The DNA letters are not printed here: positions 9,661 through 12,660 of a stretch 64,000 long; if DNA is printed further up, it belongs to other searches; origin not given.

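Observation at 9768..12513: PadR winged-helix domain fused to a complete soluble hybrid histidine kinase, with a perfect inverted repeat in its own promoter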

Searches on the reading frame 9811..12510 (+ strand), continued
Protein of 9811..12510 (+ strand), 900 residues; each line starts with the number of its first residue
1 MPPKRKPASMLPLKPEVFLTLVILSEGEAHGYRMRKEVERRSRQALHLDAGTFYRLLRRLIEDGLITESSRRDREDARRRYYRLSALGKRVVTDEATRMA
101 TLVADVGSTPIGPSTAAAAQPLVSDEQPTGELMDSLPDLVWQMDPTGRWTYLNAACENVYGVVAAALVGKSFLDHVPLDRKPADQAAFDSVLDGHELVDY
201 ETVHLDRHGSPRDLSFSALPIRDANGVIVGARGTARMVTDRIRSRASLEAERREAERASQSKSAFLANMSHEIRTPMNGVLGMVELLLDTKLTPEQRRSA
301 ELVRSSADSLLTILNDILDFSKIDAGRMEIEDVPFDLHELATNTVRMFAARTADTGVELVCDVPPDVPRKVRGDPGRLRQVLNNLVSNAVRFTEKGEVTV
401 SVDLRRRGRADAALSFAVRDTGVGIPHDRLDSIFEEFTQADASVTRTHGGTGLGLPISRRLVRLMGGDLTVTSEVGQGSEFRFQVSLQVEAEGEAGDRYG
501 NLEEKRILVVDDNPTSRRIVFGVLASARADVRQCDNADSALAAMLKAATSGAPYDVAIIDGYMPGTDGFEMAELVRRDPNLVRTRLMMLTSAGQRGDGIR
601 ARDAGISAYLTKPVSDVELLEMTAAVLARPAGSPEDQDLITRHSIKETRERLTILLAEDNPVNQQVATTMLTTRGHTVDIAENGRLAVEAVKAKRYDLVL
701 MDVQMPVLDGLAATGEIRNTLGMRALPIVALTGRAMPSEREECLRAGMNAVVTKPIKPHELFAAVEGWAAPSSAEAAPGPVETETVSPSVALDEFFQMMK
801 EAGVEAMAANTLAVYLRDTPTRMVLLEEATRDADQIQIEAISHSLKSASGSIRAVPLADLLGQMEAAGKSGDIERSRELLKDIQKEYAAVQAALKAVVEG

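Call 70: predict_structure(alignment_id=A3)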
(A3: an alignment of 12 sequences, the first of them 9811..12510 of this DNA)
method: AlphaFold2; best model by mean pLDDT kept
length: 900 residues; sequences in the alignment: 12
mean_pLDDT: 67.8   pTM: 0.30
mean pLDDT of the five models: 67.8, 67.2, 66.3, 61.4, 60.7
residues with pLDDT >= 90: 146; 70-90: 331; 50-70: 216; < 50: 207
segments of 3 or more residues with pLDDT < 50: 1-129, 255-265, 320-327, 407-409, 435-457, 491-498, 769-786
pLDDT, mean of each block of 10 residues (from residue 1): 26 32 34 37 33 39 40 34 36 44 36 30 36 74 91 89 90 90 91 90 88 91 87 87 67 50 49 56 63 64 57 53 48 68 67 67 66 69 70 68 59 64 65 41 28 39 67 71 71 42 81 80 74 90 89 89 85 85 85 70 83 69 75 58 53 86 79 78 90 84 87 87 78 68 79 68 61 30 46 83 79 87 94 91 92 90 91 88 92 76
secondary structure, 60 per line:
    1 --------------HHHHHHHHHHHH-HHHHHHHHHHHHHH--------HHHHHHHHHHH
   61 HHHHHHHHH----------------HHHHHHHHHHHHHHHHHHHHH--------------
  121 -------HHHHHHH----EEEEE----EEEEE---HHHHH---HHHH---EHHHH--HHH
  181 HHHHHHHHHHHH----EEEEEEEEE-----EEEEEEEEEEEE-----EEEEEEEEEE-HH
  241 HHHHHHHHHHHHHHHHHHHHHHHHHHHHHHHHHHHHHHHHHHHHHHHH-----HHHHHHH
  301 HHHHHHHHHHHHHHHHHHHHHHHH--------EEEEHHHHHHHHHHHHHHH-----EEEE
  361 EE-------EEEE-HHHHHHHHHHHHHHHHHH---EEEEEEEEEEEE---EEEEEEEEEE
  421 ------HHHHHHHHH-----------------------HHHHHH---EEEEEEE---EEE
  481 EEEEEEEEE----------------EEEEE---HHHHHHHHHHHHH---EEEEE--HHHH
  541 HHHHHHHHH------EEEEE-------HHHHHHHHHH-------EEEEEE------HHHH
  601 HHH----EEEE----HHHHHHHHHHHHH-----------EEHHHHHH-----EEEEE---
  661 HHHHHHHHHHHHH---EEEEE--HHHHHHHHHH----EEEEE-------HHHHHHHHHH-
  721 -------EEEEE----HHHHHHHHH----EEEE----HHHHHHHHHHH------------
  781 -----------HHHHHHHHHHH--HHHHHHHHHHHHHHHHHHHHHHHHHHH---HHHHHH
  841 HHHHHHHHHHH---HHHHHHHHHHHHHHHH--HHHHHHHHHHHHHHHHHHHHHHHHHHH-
elements in order (helices of 4 or more, strands of 3 or more residues): H15-26 H28-41 H50-69 H86-106 H128-134 E139-143 E148-152 H156-160 H164-167 H172-175 H178-192 E197-205 E211-222 E228-237 H239-288 H294-324 E333-336 H337-351 E357-362 E370-373 H375-392 E396-407 E411-420 H427-435 H459-464 E468-474 E478-489 E506-510 H514-526 E530-534 H537-549 E556-560 H568-577 E585-590 H597-603 E608-611 H616-628 H642-647 E653-657 H661-673 E677-681 H684-693 E698-702 H710-719 E728-732 H737-745 E750-753 H758-768 H792-802 H805-831 H835-851 H855-870 H873-899

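Call 74: list_cluster_members(proteins=[P0272, P0273, P0277, P0281, P0282, P0275])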
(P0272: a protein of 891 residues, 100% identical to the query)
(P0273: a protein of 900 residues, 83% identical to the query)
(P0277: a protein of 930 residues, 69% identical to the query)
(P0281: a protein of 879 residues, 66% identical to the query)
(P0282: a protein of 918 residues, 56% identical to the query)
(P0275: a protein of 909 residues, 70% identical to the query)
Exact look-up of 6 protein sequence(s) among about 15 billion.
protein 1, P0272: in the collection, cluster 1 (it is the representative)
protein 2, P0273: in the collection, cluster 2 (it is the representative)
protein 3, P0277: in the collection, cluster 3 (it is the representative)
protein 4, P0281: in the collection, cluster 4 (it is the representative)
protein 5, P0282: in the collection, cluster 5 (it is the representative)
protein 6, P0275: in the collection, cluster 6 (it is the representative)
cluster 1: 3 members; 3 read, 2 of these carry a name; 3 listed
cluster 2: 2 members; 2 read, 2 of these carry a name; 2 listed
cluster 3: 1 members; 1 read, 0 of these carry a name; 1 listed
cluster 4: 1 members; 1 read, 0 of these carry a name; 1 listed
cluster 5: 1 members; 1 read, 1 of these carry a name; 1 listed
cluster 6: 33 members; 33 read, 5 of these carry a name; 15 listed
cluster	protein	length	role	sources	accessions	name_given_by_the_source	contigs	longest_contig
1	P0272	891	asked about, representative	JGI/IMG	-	PAS domain S-box-containing protein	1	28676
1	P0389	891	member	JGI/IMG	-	PAS domain S-box-containing protein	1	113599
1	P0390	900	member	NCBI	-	-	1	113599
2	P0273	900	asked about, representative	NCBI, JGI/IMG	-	PAS domain S-box-containing protein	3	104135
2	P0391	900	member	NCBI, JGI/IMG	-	PAS domain S-box-containing protein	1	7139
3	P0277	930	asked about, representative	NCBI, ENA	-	-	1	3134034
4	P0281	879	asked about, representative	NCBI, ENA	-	-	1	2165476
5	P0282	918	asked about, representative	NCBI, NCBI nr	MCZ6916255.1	MAG: response regulator [Gemmatimonadetes bacterium] | response regulator [Gemmatimonadota bacterium]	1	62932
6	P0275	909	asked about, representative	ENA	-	-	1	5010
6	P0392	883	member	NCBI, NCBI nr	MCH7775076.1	MAG: response regulator, partial [Gemmatimonadetes bacterium] | response regulator [Gemmatimonadota bacterium]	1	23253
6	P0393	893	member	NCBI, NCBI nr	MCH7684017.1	MAG: response regulator, partial [Gemmatimonadetes bacterium] | response regulator [Gemmatimonadota bacterium]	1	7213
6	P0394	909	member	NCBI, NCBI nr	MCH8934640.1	MAG: response regulator [Gemmatimonadetes bacterium] | response regulator [Gemmatimonadota bacterium]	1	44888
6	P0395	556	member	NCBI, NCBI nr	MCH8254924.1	MAG: response regulator, partial [Gemmatimonadetes bacterium] | response regulator [Gemmatimonadota bacterium]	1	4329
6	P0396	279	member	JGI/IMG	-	CheY-like chemotaxis protein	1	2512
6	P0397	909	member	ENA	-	-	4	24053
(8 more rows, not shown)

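Call 88: find_encoding_contigs(protein=P0286, flank=6000, max_places=3)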
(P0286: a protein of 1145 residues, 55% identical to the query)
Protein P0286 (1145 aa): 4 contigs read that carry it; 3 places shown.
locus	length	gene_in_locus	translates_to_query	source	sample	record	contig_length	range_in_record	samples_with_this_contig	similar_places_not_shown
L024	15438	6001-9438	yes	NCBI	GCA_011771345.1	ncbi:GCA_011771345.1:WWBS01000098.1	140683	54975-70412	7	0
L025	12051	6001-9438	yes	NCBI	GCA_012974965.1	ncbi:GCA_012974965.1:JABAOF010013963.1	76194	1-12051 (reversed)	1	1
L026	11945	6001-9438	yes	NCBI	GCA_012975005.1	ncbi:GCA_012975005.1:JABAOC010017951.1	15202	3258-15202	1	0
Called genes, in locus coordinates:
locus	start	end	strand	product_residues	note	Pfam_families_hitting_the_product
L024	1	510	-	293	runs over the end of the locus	PF00582:Usp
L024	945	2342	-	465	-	PF00753:Lactamase_B, PF12706:Lactamase_B_2, PF10996:Beta-Casp, PF07521:RMMBL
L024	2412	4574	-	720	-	PF02897:Peptidase_S9_N, PF00326:Peptidase_S9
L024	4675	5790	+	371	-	PF02163:Peptidase_M50, PF00571:CBS (faint)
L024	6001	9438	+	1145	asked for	PF00989:PAS, PF08448:PAS_4, PF13426:PAS_9, PF08447:PAS_3, PF00989:PAS, PF08448:PAS_4, PF13426:PAS_9, PF00512:HisKA, +5 more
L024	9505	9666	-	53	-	-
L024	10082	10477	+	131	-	-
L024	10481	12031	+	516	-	PF00578:AhpC-TSA, PF08534:Redoxin, PF00085:Thioredoxin (weak), PF13905:Thioredoxin_8 (weak)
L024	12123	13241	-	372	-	PF11376:DUF3179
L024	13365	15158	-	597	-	PF00999:Na_H_Exchanger, PF02254:TrkA_N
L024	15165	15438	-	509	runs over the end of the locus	PF13506:Glyco_transf_21, PF00535:Glycos_transf_2, PF13641:Glyco_tranf_2_3, PF13632:Glyco_trans_2_3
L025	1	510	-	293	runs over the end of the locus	PF00582:Usp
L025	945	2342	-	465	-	PF00753:Lactamase_B, PF12706:Lactamase_B_2, PF10996:Beta-Casp, PF07521:RMMBL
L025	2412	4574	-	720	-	PF02897:Peptidase_S9_N, PF00326:Peptidase_S9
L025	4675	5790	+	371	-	PF02163:Peptidase_M50, PF00571:CBS (faint)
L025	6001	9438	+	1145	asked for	PF00989:PAS, PF08448:PAS_4, PF13426:PAS_9, PF08447:PAS_3, PF00989:PAS, PF08448:PAS_4, PF13426:PAS_9, PF00512:HisKA, +5 more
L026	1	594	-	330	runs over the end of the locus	PF00582:Usp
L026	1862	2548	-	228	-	-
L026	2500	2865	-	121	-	PF00326:Peptidase_S9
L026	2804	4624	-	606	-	-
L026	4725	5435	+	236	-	-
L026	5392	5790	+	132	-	PF00571:CBS (weak)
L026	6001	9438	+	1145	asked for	PF00989:PAS, PF08448:PAS_4, PF13426:PAS_9, PF08447:PAS_3, PF00989:PAS, PF08448:PAS_4, PF13426:PAS_9, PF00512:HisKA, +5 more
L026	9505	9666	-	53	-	-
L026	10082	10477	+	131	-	-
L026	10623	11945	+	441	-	?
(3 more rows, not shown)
